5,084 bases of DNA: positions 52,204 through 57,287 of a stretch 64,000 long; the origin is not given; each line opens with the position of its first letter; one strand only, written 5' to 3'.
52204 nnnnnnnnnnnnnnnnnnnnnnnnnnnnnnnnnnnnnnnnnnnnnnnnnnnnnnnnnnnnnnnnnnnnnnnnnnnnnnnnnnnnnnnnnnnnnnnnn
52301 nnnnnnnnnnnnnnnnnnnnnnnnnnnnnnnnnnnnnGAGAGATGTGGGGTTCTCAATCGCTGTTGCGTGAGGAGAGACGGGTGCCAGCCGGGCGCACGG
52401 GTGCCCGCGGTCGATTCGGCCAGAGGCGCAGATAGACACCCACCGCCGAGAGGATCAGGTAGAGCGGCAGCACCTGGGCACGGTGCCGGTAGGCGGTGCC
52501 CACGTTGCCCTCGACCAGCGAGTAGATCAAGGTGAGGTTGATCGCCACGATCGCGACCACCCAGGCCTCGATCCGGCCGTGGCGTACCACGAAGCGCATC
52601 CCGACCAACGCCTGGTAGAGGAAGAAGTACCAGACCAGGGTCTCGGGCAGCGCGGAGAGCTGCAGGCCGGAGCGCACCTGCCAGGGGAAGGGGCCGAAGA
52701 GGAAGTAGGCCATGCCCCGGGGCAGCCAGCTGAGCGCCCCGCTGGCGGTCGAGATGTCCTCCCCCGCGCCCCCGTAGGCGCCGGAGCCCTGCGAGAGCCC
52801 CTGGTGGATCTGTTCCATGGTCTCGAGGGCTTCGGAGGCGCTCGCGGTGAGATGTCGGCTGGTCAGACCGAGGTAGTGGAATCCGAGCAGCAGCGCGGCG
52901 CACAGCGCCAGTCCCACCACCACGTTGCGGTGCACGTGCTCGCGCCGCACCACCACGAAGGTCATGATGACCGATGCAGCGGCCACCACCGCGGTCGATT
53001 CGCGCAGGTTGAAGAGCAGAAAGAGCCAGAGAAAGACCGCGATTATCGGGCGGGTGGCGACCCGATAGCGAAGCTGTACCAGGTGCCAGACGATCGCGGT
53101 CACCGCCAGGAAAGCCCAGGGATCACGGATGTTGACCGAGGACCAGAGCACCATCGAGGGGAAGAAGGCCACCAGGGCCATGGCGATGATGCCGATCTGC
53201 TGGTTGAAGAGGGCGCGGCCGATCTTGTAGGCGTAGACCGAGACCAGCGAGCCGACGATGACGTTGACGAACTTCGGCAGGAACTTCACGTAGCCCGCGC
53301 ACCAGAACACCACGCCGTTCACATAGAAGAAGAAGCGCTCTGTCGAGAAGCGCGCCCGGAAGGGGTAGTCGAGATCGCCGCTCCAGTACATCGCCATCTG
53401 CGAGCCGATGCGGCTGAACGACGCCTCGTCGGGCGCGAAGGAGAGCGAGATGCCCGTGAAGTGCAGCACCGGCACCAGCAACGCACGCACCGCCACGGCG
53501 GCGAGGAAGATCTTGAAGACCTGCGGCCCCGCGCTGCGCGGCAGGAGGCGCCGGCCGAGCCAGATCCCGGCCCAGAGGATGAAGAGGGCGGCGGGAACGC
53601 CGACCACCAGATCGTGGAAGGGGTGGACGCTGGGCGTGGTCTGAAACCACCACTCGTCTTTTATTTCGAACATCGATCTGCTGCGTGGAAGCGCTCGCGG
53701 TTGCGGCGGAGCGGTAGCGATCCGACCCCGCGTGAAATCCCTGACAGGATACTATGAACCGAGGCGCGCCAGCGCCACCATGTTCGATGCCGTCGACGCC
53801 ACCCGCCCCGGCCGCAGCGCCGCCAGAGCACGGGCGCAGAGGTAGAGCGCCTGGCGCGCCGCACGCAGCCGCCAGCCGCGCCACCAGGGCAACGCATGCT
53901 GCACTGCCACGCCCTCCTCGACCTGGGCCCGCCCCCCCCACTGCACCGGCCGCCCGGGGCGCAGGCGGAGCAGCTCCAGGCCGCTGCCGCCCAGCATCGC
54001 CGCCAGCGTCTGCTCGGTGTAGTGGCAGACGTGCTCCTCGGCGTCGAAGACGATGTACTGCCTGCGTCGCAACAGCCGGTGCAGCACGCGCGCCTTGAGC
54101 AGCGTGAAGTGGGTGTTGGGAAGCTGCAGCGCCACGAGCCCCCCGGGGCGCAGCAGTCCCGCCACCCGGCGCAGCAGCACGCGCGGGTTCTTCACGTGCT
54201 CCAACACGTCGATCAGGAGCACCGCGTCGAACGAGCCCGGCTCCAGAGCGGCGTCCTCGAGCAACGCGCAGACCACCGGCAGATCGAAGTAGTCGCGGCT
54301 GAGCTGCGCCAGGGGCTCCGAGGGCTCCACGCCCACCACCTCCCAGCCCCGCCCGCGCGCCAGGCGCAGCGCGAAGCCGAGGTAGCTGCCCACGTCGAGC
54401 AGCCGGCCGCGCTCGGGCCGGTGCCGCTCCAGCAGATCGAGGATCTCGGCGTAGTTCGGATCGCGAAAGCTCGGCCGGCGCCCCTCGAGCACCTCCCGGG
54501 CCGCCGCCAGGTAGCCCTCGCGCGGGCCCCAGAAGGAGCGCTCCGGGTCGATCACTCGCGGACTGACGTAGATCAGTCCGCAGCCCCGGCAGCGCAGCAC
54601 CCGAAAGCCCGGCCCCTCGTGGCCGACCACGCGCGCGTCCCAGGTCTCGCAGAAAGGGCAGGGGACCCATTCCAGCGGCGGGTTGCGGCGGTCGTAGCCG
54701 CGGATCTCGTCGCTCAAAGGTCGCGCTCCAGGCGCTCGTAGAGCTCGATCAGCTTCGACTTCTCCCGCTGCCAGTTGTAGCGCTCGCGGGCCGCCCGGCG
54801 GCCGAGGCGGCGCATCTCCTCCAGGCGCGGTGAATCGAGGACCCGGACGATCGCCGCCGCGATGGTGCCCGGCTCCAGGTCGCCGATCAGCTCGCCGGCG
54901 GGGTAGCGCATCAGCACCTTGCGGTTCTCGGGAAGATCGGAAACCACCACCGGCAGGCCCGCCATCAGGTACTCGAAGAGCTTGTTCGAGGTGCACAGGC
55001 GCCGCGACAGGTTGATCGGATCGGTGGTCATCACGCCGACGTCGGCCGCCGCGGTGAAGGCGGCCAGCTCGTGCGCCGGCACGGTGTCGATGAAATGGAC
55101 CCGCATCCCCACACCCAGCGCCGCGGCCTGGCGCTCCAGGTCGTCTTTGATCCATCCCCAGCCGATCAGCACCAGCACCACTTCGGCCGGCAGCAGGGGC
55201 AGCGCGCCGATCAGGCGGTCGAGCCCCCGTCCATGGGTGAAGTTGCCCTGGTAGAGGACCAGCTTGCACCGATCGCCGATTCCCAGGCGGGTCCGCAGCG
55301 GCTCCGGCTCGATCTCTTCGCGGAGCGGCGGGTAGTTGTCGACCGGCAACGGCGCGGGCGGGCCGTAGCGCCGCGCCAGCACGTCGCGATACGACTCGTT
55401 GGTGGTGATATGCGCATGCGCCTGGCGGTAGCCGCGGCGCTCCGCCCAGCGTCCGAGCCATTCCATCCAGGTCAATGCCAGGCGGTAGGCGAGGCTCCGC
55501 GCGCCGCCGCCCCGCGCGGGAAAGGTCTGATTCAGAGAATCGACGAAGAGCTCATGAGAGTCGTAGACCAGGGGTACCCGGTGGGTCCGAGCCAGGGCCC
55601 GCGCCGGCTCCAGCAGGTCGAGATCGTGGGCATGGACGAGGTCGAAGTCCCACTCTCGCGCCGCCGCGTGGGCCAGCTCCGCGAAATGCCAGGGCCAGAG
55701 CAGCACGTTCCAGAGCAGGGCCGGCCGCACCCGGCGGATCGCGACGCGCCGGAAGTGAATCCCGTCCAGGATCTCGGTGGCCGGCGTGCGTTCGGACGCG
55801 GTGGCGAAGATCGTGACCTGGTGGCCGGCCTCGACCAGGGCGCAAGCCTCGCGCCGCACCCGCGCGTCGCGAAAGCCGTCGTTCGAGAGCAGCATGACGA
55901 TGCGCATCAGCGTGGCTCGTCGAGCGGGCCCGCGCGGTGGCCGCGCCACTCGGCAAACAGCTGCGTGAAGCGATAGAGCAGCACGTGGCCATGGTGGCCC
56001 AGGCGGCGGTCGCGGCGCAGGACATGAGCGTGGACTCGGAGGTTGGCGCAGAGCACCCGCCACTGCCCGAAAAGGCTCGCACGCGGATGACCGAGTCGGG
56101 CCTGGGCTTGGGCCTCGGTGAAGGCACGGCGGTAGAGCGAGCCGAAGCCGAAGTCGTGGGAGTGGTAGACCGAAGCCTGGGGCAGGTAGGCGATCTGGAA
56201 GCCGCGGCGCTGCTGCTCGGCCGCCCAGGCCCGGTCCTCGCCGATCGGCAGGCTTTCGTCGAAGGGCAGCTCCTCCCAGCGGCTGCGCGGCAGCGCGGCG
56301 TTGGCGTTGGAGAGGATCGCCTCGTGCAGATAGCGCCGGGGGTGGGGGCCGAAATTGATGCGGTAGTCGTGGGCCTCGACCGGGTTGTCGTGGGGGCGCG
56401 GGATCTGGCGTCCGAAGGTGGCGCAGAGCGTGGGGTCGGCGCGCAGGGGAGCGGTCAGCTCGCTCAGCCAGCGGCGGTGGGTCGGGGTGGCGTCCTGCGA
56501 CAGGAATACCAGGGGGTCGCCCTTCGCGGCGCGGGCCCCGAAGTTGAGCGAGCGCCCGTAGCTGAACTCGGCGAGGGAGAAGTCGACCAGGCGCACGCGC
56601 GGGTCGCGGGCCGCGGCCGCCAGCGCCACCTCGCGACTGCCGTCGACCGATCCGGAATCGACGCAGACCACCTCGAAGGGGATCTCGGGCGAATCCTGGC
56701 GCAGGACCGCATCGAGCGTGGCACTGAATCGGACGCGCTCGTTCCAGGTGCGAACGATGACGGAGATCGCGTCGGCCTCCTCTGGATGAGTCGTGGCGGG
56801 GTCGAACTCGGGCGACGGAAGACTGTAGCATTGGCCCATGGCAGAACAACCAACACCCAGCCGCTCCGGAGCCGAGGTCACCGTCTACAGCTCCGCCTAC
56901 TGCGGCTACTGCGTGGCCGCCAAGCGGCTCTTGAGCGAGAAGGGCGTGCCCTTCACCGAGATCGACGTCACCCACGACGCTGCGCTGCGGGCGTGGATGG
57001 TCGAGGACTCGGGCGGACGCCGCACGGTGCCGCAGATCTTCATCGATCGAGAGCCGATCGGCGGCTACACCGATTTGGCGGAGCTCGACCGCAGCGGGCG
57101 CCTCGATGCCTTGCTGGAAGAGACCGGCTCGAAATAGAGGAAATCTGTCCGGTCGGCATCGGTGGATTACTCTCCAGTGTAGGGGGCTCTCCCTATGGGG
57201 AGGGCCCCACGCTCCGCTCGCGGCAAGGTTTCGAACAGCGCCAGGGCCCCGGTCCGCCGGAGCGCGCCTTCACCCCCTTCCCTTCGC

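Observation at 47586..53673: GtrB/ArnC-like Und-P-sugar synthase together with a GT-C-like polytopic membrane protein: likely periplasmic glycosylation branch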

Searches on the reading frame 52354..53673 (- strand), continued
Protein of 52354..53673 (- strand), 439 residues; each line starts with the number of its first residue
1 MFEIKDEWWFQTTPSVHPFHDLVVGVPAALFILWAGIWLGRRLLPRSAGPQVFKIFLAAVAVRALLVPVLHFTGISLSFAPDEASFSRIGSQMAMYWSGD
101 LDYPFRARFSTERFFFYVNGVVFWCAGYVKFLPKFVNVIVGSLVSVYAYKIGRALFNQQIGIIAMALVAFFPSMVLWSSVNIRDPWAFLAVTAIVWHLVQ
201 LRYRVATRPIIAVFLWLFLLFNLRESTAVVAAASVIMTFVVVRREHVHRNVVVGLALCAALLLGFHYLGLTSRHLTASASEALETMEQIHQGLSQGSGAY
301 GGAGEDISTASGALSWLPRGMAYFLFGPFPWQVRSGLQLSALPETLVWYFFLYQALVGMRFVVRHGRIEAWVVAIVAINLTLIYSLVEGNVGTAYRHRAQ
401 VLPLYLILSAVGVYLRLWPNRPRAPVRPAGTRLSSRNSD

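Call 77: search_protein_families(library=pfam, proteins=[L079:1003-1998:+, L079:2026-3033:+, L079:3073-3942:+, L079:3711-4670:+, L079:4708-6573:+, L079:6604-7935:+, L079:7946-9016:+, L079:9041-9772:+, L079:14295-16178:+], max_evalue=0.001)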
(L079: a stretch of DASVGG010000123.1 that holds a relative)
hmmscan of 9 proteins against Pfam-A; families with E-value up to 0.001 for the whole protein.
L079:1003-1998:+ (331 aa): 4 families
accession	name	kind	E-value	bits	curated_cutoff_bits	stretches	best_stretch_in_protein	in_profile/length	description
PF00535.33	Glycos_transf_2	-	1.3e-29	103.8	23.3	1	17-174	1-166/168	Glycosyl transferase family 2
PF13641.12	Glyco_tranf_2_3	-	1.4e-11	45.3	27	1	15-219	2-217/230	Glycosyltransferase like family 2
PF10111.15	Glyco_tranf_2_2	-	3.6e-06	27.1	27.3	1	17-199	1-204/276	Glycosyltransferase like family 2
PF13632.12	Glyco_trans_2_3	-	0.00039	20.7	27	0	93-259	1-164/198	Glycosyl transferase family group 2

L079:2026-3033:+ (335 aa): 5 families
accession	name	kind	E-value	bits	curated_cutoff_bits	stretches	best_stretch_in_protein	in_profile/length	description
PF00535.33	Glycos_transf_2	-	3.3e-29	102.4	23.3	1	13-137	1-126/168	Glycosyl transferase family 2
PF13506.12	Glyco_transf_21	-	1.3e-09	38.2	21.7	1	87-225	28-171/174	Glycosyl transferase family 21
PF13641.12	Glyco_tranf_2_3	-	9.3e-09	36.1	27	1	12-221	3-222/230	Glycosyltransferase like family 2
PF13632.12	Glyco_trans_2_3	-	3.6e-07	30.6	27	1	92-272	1-194/198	Glycosyl transferase family group 2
PF10111.15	Glyco_tranf_2_2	-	4.6e-07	30.1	27.3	1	13-129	1-126/276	Glycosyltransferase like family 2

L079:3073-3942:+ (289 aa): 2 families
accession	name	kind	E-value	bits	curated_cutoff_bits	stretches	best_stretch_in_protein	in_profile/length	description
PF00535.33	Glycos_transf_2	-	5.3e-37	127.8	23.3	1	28-190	1-165/168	Glycosyl transferase family 2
PF13641.12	Glyco_tranf_2_3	-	4.9e-13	50.1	27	1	27-150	3-131/230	Glycosyltransferase like family 2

L079:3711-4670:+ (319 aa): 4 families
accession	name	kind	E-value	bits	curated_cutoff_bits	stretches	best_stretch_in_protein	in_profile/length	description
PF13489.12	Methyltransf_23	-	2.3e-15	57.1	27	1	101-257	11-163/164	Methyltransferase domain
PF08242.18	Methyltransf_12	-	1e-08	36.2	30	1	116-215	1-98/98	Methyltransferase domain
PF08241.18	Methyltransf_11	-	7e-07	30.2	21.2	1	116-217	1-95/95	Methyltransferase domain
PF13649.12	Methyltransf_25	-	1.4e-06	29.3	27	1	116-213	2-97/97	Methyltransferase domain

L079:4708-6573:+ (621 aa): 0 families

L079:6604-7935:+ (443 aa): 5 families
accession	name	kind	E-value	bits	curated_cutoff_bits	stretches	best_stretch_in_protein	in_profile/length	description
PF13579.12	Glyco_trans_4_4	-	7.9e-14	52.7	29.7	1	32-193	4-142/158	Glycosyl transferase 4-like domain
PF13439.12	Glyco_transf_4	-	1.6e-11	44.9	28.5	1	32-217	5-169/170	Glycosyltransferase Family 4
PF00534.26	Glycos_transf_1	-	1.1e-10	41.7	26.4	1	227-400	2-169/172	Glycosyl transferases group 1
PF13692.12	Glyco_trans_1_4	-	2.3e-10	41.3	27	1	240-382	2-138/142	Glycosyl transferases group 1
PF13524.12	Glyco_trans_1_2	-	0.00014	22.2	25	1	299-406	31-135/144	Glycosyl transferase-like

L079:7946-9016:+ (356 aa): 4 families
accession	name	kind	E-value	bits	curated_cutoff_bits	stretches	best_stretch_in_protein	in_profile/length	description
PF13692.12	Glyco_trans_1_4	-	5.4e-09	36.9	27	1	198-319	14-142/142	Glycosyl transferases group 1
PF00534.26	Glycos_transf_1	-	1.3e-08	35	26.4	1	274-331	111-170/172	Glycosyl transferases group 1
PF13439.12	Glyco_transf_4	-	1.9e-05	25.2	28.5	1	43-174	38-170/170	Glycosyltransferase Family 4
PF13524.12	Glyco_trans_1_2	-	0.00015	22.2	25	1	264-344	59-139/144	Glycosyl transferase-like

L079:9041-9772:+ (243 aa): 0 families

L079:14295-16178:+ (627 aa): 5 families
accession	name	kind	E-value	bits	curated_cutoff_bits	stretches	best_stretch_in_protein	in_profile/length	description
PF00733.27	Asn_synthase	-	1.4e-107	360.9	21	1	241-623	3-354/354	Asparagine synthase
PF13537.11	GATase_7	-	2.8e-47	160.2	25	1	48-165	2-122/123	Glutamine amidotransferase domain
PF13522.11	GATase_6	-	3.5e-40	137.5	27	1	32-160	1-130/130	Glutamine amidotransferase domain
PF06508.19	QueC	-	0.00016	21.7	22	1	261-317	5-60/210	Queuosine biosynthesis protein QueC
PF12481.13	DUF3700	-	0.00064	19.7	27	0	116-159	127-170/228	Aluminium induced protein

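Call 78: search_protein_families(library=pfam, proteins=[L027:8756-9733:-, L027:9791-11272:+, L027:11288-12658:+, L027:12625-13965:+, L027:13554-14954:+, L027:14956-16857:+, L027:16757-18256:+, L027:18231-19433:+, L027:19270-20196:+, L027:20117-21223:-], max_evalue=0.001)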
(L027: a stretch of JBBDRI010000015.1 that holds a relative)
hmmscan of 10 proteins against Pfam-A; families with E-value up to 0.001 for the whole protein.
L027:8756-9733:- (325 aa): 9 families
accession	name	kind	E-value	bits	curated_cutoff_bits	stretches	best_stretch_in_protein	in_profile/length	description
PF01370.27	Epimerase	-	2.4e-53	181.5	20.9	1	5-245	1-240/240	NAD dependent epimerase/dehydratase family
PF16363.11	GDP_Man_Dehyd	-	3.1e-53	181.8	27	1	6-313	1-331/332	GDP-mannose 4,6 dehydratase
PF07993.18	NAD_binding_4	-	2.9e-17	63.1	20.1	1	61-188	78-215/258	Male sterility protein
PF01073.25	3Beta_HSD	-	5.7e-16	58.8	22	1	6-158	1-154/280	3-beta hydroxysteroid dehydrogenase/isomerase family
PF02719.21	Polysacc_synt_2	-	6e-16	58.9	20.2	1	5-113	1-119/293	Polysaccharide biosynthesis protein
PF04321.23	RmlD_sub_bind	-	9.3e-08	31.9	27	1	5-273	3-240/287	RmlD substrate binding domain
PF13460.12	NAD_binding_10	-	2.7e-05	24.5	27.2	1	9-140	1-117/184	NAD(P)H-binding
PF00106.31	adh_short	-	0.00062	19.7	26.6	1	4-70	2-69/195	short chain dehydrogenase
PF03435.24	Sacchrp_dh_NADP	-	0.00075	20.3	25.1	0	10-90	5-87/129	Saccharopine dehydrogenase NADP binding domain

L027:9791-11272:+ (493 aa): 1 family
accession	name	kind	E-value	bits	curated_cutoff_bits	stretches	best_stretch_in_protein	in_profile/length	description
PF13231.12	PMT_2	-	6.1e-08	33.5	26.1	1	176-318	12-154/160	Dolichyl-phosphate-mannose-protein mannosyltransferase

L027:11288-12658:+ (456 aa): 2 families
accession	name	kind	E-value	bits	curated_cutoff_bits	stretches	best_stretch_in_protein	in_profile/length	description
PF13439.12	Glyco_transf_4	-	1.8e-10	41.5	28.5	1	127-258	40-166/170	Glycosyltransferase Family 4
PF13579.12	Glyco_trans_4_4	-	2.9e-09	37.9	29.7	1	30-248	5-151/158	Glycosyl transferase 4-like domain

L027:12625-13965:+ (446 aa): 2 families
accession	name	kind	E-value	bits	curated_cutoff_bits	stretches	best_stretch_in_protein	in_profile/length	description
PF13579.12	Glyco_trans_4_4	-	4.4e-20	73.1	29.7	1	38-212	7-156/158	Glycosyl transferase 4-like domain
PF13439.12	Glyco_transf_4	-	3.7e-17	63.3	28.5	1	44-219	14-170/170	Glycosyltransferase Family 4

L027:13554-14954:+ (466 aa): 6 families
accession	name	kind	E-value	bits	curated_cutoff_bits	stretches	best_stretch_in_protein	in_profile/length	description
PF13489.12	Methyltransf_23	-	2e-23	83.3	27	1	218-368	13-163/164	Methyltransferase domain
PF07021.18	MetW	-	5.8e-12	46.1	21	1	229-309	15-97/193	Methionine biosynthesis protein MetW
PF08242.18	Methyltransf_12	-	4.4e-11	43.8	30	1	232-320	1-98/98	Methyltransferase domain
PF08241.18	Methyltransf_11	-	5.4e-11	43.4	21.2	1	232-320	1-93/95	Methyltransferase domain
PF13649.12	Methyltransf_25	-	1.5e-09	38.8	27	1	232-318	2-97/97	Methyltransferase domain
PF13847.12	Methyltransf_31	-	5.2e-07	29.9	27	1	230-327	6-115/145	Methyltransferase domain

L027:14956-16857:+ (633 aa): 3 families
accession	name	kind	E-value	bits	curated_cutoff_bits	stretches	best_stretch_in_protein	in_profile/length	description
PF00733.27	Asn_synthase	-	1.2e-105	354.5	21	1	241-620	2-354/354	Asparagine synthase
PF13537.11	GATase_7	-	3e-45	153.6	25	1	49-166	1-121/123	Glutamine amidotransferase domain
PF13522.11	GATase_6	-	2.1e-42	144.7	27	1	42-162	9-130/130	Glutamine amidotransferase domain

L027:16757-18256:+ (499 aa): 5 families
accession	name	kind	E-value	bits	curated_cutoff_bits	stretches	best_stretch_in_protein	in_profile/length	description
PF03721.20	UDPG_MGDP_dh_N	-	1.1e-41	143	27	1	66-243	2-182/187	UDP-glucose/GDP-mannose dehydrogenase family, NAD binding domain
PF00984.24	UDPG_MGDP_dh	-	2.2e-31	108.2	25.4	1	263-353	2-93/94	UDP-glucose/GDP-mannose dehydrogenase family, central domain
PF03720.21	UDPG_MGDP_dh_C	-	4.9e-25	88.3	30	1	380-473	1-100/103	UDP-glucose/GDP-mannose dehydrogenase family, UDP binding domain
PF03446.21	NAD_binding_2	-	8.3e-07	29.6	21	1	66-193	1-104/161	NAD binding domain of 6-phosphogluconate dehydrogenase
PF02826.25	2-Hacid_dh_C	-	3.7e-05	23.6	25.1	0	60-101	32-73/178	D-isomer specific 2-hydroxyacid dehydrogenase, NAD binding domain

L027:18231-19433:+ (400 aa): 5 families
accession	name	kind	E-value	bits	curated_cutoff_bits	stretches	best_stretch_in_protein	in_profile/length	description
PF00534.26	Glycos_transf_1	-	3e-29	102.2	26.4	1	215-366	11-165/172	Glycosyl transferases group 1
PF13579.12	Glyco_trans_4_4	-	3.6e-26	92.8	29.7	1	24-191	1-158/158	Glycosyl transferase 4-like domain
PF13692.12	Glyco_trans_1_4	-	6.3e-26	91.8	27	1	221-355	3-141/142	Glycosyl transferases group 1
PF13439.12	Glyco_transf_4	-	1.1e-24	87.8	28.5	1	23-196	1-170/170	Glycosyltransferase Family 4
PF13477.12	Glyco_trans_4_2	-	8.8e-08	32.8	23.4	1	28-156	11-129/139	Glycosyl transferase 4-like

L027:19270-20196:+ (308 aa): 2 families
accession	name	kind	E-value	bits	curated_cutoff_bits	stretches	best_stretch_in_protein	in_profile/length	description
PF00535.33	Glycos_transf_2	-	2.2e-35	122.5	23.3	1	61-223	1-164/168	Glycosyl transferase family 2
PF13641.12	Glyco_tranf_2_3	-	1.8e-08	35.1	27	1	60-191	3-138/230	Glycosyltransferase like family 2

L027:20117-21223:- (368 aa): 1 family
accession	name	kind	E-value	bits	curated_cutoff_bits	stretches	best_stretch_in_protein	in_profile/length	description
PF04932.20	Wzy_C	-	2.9e-14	53.6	31.7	1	134-271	3-149/149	O-Antigen ligase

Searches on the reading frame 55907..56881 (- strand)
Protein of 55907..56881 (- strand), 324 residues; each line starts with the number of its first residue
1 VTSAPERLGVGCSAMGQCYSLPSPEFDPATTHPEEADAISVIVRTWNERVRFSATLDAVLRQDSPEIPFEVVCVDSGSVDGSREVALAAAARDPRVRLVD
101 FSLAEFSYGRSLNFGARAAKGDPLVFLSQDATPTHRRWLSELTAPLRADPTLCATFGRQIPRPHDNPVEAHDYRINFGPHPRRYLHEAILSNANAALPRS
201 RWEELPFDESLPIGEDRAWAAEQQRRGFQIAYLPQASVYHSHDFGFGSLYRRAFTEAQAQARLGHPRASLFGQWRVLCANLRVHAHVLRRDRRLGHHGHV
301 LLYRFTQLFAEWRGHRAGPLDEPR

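Call 8: search_protein_families(library=pfam, proteins=[window:55907-56881:-], max_evalue=0.01)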
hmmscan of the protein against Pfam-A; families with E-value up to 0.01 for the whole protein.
window:55907-56881:- (324 aa): 2 families
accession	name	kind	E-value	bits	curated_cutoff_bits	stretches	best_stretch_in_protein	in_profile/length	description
PF00535.33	Glycos_transf_2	-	5.1e-20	72.5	23.3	1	40-179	1-141/168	Glycosyl transferase family 2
PF13641.12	Glyco_tranf_2_3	-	8.8e-12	46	27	1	39-243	3-214/230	Glycosyltransferase like family 2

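Call 11: search_protein_families(library=ncbifam, proteins=[window:55907-56881:-], max_evalue=0.01)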
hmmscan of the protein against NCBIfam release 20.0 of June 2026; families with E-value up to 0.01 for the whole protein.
window:55907-56881:- (324 aa): 13 families
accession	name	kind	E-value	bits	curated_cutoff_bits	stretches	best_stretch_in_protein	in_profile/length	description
TIGR03965.1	mycofact_glyco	equivalog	2.9e-16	59.4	280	1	31-264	68-304/467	mycofactocin biosynthesis glycosyltransferase MftF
NF041875.1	EPS_EpsD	equivalog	1.1e-14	54.6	370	1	39-279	1-248/325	exopolysaccharide biosynthesis glycosyltransferase EpsD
TIGR04283.1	glyco_like_mftF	equivalog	3.6e-11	43.1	182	1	39-230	1-175/221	TIGR04283 family arsenosugar biosynthesis glycosyltransferase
NF045692.1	OglycostaseCruG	equivalog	1.6e-10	40.5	600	1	25-103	29-106/386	2'-O-glycosyltransferase CruG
TIGR03937.1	PgaC_IcaA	equivalog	3.8e-09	36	422.3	1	32-157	40-161/407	poly-beta-1,6-N-acetyl-D-glucosamine synthase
NF007482.0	PRK10073.1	equivalog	3.8e-08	32.7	423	1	36-130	5-95/334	glycosyltransferase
NF038299.1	EPS_HpsN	equivalog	8e-07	28.3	425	1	38-162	2-122/317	hormogonium polysaccharide biosynthesis glycosyltransferase HpsN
NF010496.0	PRK13915.1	equivalog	1.7e-06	27.3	262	1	35-151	29-147/307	glucosyl-3-phosphoglycerate synthase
NF038302.1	EPS_HpsE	equivalog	2.3e-05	23.5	300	1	39-162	3-126/307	hormogonium polysaccharide biosynthesis glycosyltransferase HpsE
NF047683.1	TeichurnBiosyTuaG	equivalog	5.7e-05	22.9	400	1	36-131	5-97/252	teichuronic acid biosynthesis protein TuaG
NF047588.1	GlcsyltransPgfSStrep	equivalog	0.0012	18.1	500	1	39-130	3-95/308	glycosyltransferase PgfS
NF050050.1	ProtGlycPglI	equivalog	0.0026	17.2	500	1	38-130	3-93/306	GalNAc(5)-diNAcBac-PP-undecaprenol beta-1,3-glucosyltransferase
TIGR03469.1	HpnB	hypoth_equivalog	0.0063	15.6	379.25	1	33-93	40-99/386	hopene-associated glycosyltransferase HpnB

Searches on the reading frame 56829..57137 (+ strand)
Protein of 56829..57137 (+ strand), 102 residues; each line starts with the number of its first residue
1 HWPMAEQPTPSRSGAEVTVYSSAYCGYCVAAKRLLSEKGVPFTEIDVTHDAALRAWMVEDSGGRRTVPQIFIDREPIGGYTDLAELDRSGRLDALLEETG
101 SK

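Call 65: search_protein_families(library=pfam, proteins=[window:56829-57137:+], max_evalue=0.01)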
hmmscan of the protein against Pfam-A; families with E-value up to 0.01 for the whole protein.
window:56829-57137:+ (102 aa): 5 families
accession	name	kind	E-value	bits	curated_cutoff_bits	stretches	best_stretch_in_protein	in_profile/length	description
PF00462.30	Glutaredoxin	-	8.9e-22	77.5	22.9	1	17-75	1-58/60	Glutaredoxin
PF04908.21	SH3BGR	-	3.4e-05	24.4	21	1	33-85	25-85/99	SH3-binding, glutamic acid-rich protein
PF13417.12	GST_N_3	-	0.00014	22.6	22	1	20-79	2-59/75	Glutathione S-transferase, N-terminal domain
PF13409.12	GST_N_2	-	0.00032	21.7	25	1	24-85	1-65/70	Glutathione S-transferase, N-terminal domain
PF05768.20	Glrx-like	-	0.0012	19.6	26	1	16-73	1-56/77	Glutaredoxin-like domain (DUF836)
